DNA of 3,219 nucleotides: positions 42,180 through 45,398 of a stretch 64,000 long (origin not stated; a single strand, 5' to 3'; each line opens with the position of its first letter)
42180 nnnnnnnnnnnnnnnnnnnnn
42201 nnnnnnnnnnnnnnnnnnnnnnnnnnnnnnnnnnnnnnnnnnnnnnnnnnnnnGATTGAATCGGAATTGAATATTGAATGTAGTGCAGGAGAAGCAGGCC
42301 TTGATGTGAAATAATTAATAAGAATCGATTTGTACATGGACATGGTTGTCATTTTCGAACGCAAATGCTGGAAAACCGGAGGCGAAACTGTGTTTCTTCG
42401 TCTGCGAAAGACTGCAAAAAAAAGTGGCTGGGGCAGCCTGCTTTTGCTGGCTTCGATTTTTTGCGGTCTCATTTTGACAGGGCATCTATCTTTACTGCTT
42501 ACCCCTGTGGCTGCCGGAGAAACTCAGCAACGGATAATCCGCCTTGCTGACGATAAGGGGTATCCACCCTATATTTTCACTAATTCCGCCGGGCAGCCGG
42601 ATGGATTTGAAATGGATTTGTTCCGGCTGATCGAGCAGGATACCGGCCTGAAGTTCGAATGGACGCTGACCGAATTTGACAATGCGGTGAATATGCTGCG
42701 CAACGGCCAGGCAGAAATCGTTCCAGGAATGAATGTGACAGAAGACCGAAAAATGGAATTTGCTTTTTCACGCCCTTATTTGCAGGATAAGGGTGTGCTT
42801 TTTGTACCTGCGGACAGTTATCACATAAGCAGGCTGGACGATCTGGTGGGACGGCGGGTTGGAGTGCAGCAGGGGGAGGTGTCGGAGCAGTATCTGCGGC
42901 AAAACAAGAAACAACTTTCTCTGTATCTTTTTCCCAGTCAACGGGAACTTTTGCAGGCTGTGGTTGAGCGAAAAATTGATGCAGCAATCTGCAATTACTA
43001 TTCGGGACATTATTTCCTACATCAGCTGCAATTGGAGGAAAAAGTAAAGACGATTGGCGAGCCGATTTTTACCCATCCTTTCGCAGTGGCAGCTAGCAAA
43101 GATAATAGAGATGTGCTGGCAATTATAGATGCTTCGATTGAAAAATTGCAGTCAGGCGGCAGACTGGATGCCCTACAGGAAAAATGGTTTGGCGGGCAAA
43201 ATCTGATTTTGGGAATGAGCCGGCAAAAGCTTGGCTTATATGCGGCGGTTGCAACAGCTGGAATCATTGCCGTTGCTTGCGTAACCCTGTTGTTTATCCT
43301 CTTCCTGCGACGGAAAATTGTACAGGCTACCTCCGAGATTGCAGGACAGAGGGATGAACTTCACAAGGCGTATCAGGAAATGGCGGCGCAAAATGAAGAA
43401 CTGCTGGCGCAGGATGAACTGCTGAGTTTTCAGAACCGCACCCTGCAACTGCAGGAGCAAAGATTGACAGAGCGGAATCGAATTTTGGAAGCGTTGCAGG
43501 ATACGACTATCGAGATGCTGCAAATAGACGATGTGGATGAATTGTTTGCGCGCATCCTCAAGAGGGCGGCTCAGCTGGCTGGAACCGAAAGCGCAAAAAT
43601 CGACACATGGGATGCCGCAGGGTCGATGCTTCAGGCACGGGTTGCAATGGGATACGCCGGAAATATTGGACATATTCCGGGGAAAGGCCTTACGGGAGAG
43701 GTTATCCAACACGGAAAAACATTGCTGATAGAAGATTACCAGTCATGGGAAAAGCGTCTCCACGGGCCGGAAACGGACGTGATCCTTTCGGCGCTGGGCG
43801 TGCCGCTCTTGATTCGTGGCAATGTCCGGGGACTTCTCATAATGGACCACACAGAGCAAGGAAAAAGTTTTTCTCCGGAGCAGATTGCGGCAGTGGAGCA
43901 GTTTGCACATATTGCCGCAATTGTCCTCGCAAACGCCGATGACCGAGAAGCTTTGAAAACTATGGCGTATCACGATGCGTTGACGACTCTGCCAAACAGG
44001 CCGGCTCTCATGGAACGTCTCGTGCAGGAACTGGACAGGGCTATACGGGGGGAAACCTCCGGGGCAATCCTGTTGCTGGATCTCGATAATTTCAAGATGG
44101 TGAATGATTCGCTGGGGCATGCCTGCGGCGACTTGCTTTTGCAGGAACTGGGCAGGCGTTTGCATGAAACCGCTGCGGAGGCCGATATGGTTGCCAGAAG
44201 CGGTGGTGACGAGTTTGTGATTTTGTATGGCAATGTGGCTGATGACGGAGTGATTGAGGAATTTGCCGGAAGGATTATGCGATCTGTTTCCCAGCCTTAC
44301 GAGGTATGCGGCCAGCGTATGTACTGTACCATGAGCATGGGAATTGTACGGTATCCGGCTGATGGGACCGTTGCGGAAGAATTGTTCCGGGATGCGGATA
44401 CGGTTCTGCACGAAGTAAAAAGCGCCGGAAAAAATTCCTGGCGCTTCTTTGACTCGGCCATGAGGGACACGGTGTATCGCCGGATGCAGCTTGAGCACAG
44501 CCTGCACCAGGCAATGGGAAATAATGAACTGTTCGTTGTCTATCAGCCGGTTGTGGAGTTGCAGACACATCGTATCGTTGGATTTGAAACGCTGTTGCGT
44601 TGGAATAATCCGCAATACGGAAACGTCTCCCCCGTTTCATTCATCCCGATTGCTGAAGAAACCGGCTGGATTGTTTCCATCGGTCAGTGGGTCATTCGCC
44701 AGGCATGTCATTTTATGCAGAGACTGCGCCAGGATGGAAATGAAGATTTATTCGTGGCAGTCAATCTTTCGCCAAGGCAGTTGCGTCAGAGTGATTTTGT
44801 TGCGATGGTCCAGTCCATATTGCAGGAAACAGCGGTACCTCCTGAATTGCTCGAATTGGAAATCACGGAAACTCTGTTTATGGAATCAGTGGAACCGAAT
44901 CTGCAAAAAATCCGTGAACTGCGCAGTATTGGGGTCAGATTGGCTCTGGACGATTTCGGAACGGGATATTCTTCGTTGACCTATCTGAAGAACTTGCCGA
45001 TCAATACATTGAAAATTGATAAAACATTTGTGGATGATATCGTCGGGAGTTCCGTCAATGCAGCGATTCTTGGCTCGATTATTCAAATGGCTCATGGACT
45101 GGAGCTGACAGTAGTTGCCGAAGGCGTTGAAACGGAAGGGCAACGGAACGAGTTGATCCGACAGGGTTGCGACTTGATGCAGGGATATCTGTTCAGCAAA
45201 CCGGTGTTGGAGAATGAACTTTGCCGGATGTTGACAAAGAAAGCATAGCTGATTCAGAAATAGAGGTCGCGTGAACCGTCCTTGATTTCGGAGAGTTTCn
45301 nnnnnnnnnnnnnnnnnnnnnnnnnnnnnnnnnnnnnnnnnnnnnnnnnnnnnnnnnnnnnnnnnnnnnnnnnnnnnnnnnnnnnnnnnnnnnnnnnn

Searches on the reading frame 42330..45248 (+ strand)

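Call 70: search_protein_families(library=pfam, proteins=[window:42330-45248:+], max_evalue=1e-8)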
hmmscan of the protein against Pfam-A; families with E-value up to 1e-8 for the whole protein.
window:42330-45248:+ (972 aa): 5 families
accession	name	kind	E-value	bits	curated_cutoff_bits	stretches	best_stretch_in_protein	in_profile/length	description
PF00563.25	EAL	-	1.4e-71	241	31.3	1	724-958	3-236/236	EAL domain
PF00990.26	GGDEF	-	4.9e-43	147.1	23.8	1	546-702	1-160/161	Diguanylate cyclase, GGDEF domain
PF00497.25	SBP_bac_3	-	4.9e-29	101.2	26.4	1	70-288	1-131/132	Bacterial extracellular solute-binding proteins, family 3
PF13185.12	GAF_2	-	7.1e-14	52.6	28.6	1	401-533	3-135/136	GAF domain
PF01590.32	GAF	-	1.5e-12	48.6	22.4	1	401-533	1-133/133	GAF domain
